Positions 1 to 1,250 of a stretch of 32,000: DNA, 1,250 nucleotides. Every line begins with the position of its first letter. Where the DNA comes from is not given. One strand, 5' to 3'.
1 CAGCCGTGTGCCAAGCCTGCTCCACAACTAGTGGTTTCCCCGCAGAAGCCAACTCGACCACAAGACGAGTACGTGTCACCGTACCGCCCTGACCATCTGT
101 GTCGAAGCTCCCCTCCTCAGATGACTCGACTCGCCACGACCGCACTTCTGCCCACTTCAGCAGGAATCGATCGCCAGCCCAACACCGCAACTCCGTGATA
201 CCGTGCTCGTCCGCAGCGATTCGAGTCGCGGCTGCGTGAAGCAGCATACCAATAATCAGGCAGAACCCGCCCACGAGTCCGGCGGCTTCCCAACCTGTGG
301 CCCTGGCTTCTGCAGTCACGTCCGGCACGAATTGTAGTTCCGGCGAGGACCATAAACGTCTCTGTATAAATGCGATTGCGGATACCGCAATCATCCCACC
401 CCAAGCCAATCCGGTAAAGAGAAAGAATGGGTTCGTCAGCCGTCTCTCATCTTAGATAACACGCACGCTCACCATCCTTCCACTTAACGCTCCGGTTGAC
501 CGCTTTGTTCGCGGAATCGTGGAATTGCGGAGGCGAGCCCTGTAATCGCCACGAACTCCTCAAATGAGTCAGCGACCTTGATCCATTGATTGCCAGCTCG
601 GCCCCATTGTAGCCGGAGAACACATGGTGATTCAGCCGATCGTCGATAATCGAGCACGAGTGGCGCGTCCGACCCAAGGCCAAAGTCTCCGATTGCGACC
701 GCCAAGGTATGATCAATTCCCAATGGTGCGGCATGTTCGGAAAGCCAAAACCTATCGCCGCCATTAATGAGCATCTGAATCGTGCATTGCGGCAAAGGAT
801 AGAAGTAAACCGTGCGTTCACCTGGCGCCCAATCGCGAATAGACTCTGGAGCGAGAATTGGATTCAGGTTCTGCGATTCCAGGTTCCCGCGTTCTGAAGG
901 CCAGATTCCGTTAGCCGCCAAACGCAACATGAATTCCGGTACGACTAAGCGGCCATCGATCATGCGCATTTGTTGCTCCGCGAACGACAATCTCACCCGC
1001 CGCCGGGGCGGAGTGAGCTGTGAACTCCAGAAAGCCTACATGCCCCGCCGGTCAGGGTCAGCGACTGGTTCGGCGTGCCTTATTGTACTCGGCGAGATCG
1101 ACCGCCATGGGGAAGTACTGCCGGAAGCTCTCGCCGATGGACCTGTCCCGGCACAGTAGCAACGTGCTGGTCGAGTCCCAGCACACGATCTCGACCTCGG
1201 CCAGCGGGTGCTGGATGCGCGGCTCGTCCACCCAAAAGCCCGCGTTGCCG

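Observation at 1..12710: Hidden integron cassette array: about 21 ORF+attC units in one orientation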

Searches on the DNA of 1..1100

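Call 52: search_with_rna_model(model_id=R1, source=window, start=1, end=1100, filters=off, max_evalue=10, show_alignments=3)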
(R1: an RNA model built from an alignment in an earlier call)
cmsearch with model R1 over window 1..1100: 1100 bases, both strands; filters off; matches with E-value up to 10: 6.
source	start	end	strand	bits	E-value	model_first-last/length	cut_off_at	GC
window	977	1076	+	18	0.00019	1-94/94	no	0.66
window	480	515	+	9.3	0.074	1-94/94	no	0.58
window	802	824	-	5.4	1.1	1-94/94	no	0.52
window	692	743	+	3.5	4.1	1-94/94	no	0.5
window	258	285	-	3.5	4.1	1-94/94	no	0.75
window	480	503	-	2.2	9.8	1-94/94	no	0.62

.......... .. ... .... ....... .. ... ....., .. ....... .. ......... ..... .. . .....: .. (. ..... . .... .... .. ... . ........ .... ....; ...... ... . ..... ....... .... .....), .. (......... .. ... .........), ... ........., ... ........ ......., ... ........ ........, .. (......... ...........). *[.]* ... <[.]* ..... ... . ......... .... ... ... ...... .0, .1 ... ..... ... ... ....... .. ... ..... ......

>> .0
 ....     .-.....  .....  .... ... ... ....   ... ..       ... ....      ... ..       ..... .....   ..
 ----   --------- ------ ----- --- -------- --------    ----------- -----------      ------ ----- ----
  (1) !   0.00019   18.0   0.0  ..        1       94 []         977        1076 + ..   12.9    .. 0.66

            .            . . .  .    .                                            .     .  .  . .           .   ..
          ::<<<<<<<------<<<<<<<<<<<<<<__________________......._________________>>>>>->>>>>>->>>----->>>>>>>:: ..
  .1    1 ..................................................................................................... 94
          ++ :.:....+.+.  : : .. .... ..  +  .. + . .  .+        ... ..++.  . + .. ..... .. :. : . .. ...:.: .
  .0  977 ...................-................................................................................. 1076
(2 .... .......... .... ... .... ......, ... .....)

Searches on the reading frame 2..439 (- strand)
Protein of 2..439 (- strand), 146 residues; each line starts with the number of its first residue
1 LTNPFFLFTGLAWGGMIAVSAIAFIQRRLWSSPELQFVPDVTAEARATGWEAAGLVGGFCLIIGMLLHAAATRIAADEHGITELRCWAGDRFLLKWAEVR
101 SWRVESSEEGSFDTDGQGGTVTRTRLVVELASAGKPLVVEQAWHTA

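Call 90: search_protein_families(library=pfam, max_evalue=0.1, proteins=[window:2-439:-])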
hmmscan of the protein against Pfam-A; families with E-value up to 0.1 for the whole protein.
window:2-439:- (146 aa): 0 families

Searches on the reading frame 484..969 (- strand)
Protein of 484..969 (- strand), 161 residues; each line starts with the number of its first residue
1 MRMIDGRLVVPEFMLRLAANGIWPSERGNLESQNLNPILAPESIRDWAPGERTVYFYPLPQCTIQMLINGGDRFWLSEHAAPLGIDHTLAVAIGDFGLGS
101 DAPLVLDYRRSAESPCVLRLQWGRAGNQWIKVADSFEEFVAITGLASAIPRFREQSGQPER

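Call 26: search_protein_families(library=pfam, max_evalue=0.01, proteins=[window:484-969:-])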
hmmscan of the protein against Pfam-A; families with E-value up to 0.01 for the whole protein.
window:484-969:- (161 aa): 1 family
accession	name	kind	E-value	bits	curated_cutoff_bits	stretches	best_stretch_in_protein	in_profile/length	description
PF09346.15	SMI1_KNR4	-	0.0018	19.3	25.4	1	85-141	74-124/125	SMI1 / KNR4 family (SUKH-1)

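Call 41: search_protein_families(library=padloc, max_evalue=0.001, proteins=[window:484-969:-])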
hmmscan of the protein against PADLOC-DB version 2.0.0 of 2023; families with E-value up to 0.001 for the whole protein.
window:484-969:- (161 aa): 0 families

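Call 59: find_encoding_contigs(protein=window:484-969:-, flank=10000)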
Protein window:484-969:- (161 aa): no gene with exactly this product is on record in the collection.
